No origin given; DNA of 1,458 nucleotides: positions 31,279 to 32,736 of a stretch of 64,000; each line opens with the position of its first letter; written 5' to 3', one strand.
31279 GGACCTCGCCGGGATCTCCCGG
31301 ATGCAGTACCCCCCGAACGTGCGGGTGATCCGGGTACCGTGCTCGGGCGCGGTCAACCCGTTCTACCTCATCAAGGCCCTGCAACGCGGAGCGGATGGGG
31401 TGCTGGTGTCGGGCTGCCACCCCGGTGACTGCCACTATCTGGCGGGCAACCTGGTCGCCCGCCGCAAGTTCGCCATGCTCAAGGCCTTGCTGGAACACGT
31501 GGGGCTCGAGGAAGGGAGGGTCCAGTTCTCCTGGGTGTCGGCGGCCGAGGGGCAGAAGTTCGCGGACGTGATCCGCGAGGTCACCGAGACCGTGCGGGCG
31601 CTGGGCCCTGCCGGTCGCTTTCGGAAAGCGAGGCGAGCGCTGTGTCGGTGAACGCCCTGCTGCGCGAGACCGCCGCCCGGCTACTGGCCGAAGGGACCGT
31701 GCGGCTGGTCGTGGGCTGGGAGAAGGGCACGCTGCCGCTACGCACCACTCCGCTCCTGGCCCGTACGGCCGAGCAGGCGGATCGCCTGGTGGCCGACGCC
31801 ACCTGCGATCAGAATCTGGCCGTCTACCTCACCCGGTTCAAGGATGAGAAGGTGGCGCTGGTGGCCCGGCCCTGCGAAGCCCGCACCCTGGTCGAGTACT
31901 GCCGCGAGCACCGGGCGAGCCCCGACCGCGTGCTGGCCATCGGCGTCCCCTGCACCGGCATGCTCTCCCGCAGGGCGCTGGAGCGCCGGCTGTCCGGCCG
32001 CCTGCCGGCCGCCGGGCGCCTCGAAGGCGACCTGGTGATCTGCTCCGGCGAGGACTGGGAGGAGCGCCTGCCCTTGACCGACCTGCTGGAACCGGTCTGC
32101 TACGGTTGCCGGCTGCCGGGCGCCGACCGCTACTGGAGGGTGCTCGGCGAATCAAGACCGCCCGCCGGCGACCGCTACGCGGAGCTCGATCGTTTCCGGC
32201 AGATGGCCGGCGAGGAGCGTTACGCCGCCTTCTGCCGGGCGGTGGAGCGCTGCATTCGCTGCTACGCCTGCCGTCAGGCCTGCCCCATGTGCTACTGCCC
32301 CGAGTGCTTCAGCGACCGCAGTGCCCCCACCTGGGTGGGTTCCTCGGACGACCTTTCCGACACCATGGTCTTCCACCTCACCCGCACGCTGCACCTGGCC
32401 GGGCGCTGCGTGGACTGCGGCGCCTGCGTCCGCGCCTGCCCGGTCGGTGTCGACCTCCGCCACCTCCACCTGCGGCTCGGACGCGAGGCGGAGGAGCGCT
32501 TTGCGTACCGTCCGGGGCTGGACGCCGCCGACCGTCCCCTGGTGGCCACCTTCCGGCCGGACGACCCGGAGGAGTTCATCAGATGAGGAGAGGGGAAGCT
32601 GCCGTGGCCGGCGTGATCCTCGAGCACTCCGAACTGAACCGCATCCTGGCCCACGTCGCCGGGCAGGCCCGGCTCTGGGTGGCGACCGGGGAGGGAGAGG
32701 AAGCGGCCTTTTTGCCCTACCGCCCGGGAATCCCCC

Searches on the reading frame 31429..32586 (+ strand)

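Call 7: search_protein_families(library=pfam, proteins=[window:31429-32586:+])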
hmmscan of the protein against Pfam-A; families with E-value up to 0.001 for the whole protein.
window:31429-32586:+ (385 aa): 9 families
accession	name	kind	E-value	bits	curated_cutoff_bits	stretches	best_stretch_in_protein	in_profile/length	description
PF00037.32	Fer4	-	1.2e-07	31.7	21.1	1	325-340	6-21/24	4Fe-4S binding domain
PF12797.12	Fer4_2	-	5.5e-07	29.6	24.5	1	322-339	5-22/22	4Fe-4S binding domain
PF13183.11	Fer4_8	-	1.4e-06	29.2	27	1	272-341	2-68/68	4Fe-4S dicluster domain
PF13746.11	Fer4_18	-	8.4e-06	26.4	27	1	322-345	56-79/114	4Fe-4S dicluster domain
PF13187.11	Fer4_9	-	2.5e-05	24.7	27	1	274-340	1-50/52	4Fe-4S dicluster domain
PF04432.18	FrhB_FdhB_C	-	7.7e-05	23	23.3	1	140-186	2-49/150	Coenzyme F420 hydrogenase/dehydrogenase, beta subunit C terminus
PF13237.11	Fer4_10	-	0.00011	22.5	25.5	0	273-338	7-53/53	4Fe-4S dicluster domain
PF12837.12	Fer4_6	-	0.00038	20.7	25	1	325-341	7-23/24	4Fe-4S binding domain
PF12800.12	Fer4_4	-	0.00043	20.8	24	0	325-340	2-17/17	4Fe-4S binding domain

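Call 65: search_protein_families(library=pfam, proteins=[window:31642-32586:+], max_evalue=0.0001)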
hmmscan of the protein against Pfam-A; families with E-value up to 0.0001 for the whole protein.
window:31642-32586:+ (314 aa): 7 families
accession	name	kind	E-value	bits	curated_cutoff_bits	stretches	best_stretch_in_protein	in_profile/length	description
PF00037.32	Fer4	-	6.6e-08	32.5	21.1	0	254-269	6-21/24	4Fe-4S binding domain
PF12797.12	Fer4_2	-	2.9e-07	30.4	24.5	0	251-268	5-22/22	4Fe-4S binding domain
PF13183.11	Fer4_8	-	1.3e-06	29.3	27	1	201-270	2-68/68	4Fe-4S dicluster domain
PF13746.11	Fer4_18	-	5e-06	27.1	27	0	251-274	56-79/114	4Fe-4S dicluster domain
PF13187.11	Fer4_9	-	2.1e-05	24.9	27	1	203-269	1-50/52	4Fe-4S dicluster domain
PF04432.18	FrhB_FdhB_C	-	5.3e-05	23.6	23.3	0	69-115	2-49/150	Coenzyme F420 hydrogenase/dehydrogenase, beta subunit C terminus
PF13237.11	Fer4_10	-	7.3e-05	23.1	25.5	0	202-267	7-53/53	4Fe-4S dicluster domain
